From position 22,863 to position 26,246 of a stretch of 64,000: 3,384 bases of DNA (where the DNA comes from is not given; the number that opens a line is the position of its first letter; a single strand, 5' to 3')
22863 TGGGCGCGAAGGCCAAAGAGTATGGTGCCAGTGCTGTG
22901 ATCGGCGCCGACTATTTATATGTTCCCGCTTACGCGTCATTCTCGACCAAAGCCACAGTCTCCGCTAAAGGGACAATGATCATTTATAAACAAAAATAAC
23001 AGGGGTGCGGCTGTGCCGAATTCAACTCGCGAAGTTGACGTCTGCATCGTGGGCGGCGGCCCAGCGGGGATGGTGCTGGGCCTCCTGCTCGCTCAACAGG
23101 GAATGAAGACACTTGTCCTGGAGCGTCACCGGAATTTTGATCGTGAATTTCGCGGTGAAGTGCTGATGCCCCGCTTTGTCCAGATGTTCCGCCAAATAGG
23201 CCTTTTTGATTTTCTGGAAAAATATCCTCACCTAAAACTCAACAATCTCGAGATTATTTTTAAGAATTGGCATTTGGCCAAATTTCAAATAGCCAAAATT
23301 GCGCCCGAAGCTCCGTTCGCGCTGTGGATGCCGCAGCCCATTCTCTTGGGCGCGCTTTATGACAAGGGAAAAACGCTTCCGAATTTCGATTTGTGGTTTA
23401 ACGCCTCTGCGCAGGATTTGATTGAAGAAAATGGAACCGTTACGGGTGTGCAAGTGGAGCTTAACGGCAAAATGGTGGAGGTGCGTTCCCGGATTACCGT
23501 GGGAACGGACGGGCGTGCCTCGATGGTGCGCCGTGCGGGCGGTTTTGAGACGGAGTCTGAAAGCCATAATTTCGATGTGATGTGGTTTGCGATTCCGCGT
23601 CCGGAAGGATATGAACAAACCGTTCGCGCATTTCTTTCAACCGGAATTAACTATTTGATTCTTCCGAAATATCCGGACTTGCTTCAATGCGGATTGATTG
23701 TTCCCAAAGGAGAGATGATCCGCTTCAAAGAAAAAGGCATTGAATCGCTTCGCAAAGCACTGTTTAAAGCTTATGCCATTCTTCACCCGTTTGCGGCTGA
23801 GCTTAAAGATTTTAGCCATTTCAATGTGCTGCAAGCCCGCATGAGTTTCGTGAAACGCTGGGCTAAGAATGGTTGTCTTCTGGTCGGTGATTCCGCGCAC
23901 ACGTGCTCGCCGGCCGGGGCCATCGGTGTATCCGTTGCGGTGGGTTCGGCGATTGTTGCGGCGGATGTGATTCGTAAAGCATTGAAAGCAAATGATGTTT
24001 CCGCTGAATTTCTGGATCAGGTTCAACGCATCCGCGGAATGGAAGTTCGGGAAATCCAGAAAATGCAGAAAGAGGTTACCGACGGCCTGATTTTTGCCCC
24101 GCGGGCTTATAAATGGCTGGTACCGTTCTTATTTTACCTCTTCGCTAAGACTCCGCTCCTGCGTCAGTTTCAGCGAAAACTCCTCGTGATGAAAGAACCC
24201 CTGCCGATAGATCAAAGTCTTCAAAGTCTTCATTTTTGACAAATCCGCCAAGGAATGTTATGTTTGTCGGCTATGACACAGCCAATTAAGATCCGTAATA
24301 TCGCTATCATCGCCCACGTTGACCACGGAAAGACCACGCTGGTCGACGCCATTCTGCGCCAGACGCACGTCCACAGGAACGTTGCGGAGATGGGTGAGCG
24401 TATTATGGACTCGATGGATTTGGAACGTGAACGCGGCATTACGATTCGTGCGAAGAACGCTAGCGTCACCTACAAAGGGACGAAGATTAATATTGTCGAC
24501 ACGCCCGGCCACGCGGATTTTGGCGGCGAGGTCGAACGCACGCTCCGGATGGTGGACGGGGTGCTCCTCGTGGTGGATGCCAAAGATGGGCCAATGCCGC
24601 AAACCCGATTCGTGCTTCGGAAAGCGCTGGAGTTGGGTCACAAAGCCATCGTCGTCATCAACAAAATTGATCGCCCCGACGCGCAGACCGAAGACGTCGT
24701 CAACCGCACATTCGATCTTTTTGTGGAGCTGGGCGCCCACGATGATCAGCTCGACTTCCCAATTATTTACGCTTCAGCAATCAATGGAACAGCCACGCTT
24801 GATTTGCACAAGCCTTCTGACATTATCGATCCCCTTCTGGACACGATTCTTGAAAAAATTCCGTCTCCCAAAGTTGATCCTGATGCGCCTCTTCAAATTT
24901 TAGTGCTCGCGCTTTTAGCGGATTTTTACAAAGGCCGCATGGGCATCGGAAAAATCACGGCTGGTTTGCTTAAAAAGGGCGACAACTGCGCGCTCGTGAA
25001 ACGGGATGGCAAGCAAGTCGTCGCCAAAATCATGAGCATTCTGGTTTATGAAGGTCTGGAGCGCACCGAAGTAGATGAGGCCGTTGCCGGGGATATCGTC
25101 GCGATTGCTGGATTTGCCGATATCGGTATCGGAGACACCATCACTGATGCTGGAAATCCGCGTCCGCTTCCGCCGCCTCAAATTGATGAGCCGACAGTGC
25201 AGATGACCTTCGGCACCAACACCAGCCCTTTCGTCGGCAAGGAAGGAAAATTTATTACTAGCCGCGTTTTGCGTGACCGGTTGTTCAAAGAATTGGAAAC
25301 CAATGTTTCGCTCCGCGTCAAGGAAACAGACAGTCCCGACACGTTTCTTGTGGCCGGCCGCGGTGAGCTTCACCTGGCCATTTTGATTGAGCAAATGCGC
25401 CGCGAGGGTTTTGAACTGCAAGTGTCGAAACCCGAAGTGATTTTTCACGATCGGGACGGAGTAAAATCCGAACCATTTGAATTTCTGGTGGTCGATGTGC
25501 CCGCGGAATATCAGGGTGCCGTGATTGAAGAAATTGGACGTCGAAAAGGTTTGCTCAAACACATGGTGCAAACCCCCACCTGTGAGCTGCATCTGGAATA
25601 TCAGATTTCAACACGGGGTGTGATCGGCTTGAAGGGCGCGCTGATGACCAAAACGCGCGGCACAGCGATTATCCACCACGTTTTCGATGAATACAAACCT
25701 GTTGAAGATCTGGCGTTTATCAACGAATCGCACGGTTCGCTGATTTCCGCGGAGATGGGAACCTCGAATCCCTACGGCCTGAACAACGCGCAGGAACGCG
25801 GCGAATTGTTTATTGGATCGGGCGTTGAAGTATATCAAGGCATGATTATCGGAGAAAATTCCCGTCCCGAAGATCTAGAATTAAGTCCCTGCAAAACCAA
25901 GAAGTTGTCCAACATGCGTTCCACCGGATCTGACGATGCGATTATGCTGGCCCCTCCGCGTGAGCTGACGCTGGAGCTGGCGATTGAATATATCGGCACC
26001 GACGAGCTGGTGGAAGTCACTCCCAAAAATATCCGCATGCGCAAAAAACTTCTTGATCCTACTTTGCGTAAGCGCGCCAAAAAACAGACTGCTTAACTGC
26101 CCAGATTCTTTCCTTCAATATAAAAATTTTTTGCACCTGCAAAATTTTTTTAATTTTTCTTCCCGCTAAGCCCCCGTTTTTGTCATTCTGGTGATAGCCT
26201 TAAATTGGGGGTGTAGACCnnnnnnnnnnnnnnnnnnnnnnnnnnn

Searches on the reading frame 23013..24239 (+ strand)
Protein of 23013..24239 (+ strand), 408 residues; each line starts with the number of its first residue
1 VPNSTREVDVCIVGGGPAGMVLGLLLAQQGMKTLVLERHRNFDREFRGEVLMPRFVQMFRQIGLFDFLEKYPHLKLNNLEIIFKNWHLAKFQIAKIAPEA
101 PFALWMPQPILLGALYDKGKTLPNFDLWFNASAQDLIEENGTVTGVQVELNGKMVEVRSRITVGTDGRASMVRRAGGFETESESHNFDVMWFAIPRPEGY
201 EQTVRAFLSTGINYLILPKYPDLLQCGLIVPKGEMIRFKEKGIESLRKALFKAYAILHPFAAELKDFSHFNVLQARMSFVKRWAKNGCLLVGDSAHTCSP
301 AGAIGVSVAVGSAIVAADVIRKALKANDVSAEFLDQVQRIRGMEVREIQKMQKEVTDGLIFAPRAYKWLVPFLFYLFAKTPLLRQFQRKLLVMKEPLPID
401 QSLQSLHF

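Call 24: search_protein_families(library=pfam, proteins=[window:23013-24239:+], max_evalue=0.001)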
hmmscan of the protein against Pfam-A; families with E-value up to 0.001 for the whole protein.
window:23013-24239:+ (408 aa): 9 families
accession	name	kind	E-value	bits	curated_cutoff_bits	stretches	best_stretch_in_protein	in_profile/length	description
PF01494.25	FAD_binding_3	-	1.8e-36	126.5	22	1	7-325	1-323/349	FAD binding domain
PF00890.30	FAD_binding_2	-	5.8e-11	42.7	20.4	2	100-180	133-206/414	FAD binding domain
PF12831.13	FAD_oxidored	-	1.5e-06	28.2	27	0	9-39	1-31/416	FAD dependent oxidoreductase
PF13450.12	NAD_binding_8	-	1.1e-05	26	21.9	1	12-41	1-30/68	NAD(P)-binding Rossmann-like domain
PF07992.20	Pyr_redox_2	-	0.00013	22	26.1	0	9-41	2-34/291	Pyridine nucleotide-disulphide oxidoreductase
PF01946.23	Thi4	-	0.00013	21.8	26.2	1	7-39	17-50/235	Thi4 family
PF01266.30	DAO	-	0.00016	21.8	27.9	1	9-40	1-32/353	FAD dependent oxidoreductase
PF03486.20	HI0933_like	-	0.00069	19.6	50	0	9-46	2-39/244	HI0933-like protein Rossmann domain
PF13738.12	Pyr_redox_3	-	0.00083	19.1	30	0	12-40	2-31/305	Pyridine nucleotide-disulphide oxidoreductase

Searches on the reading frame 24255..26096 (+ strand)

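Call 24: search_protein_families(library=pfam, proteins=[window:24255-26096:+], max_evalue=0.001)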
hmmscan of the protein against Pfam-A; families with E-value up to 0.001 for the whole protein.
window:24255-26096:+ (613 aa): 9 families
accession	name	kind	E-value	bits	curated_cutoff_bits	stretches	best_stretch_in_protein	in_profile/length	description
PF00009.33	GTP_EFTU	-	4.3e-58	196.5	26.5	1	12-203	2-187/188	Elongation factor Tu GTP binding domain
PF21018.2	BipA_C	-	2.7e-44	149.9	23.8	1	494-601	2-109/110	TypA/BipA C-terminal domain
PF00679.30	EFG_C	-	6.6e-17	61.8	27.9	1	405-484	3-82/89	Elongation factor G C-terminus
PF03144.31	GTP_EFTU_D2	-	2.2e-11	44.4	30.3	1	227-297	1-73/73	Elongation factor Tu domain 2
PF22042.2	EF-G_D2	-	7.3e-08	32.9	27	1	214-298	3-83/84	Elongation factor G domain 2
PF01926.29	MMR_HSR1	-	9.1e-08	32.7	21.9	1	16-137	2-113/113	50S ribosome-binding GTPase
PF02421.24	FeoB_N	-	6.8e-05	22.9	27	1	61-148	32-125/156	Ferrous iron transport protein B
PF14492.12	EFG_III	-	0.00019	21.9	27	1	339-390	21-73/75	Elongation Factor G, domain III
PF00735.24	Septin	-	0.00084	19.1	26.2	0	15-89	6-75/280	Septin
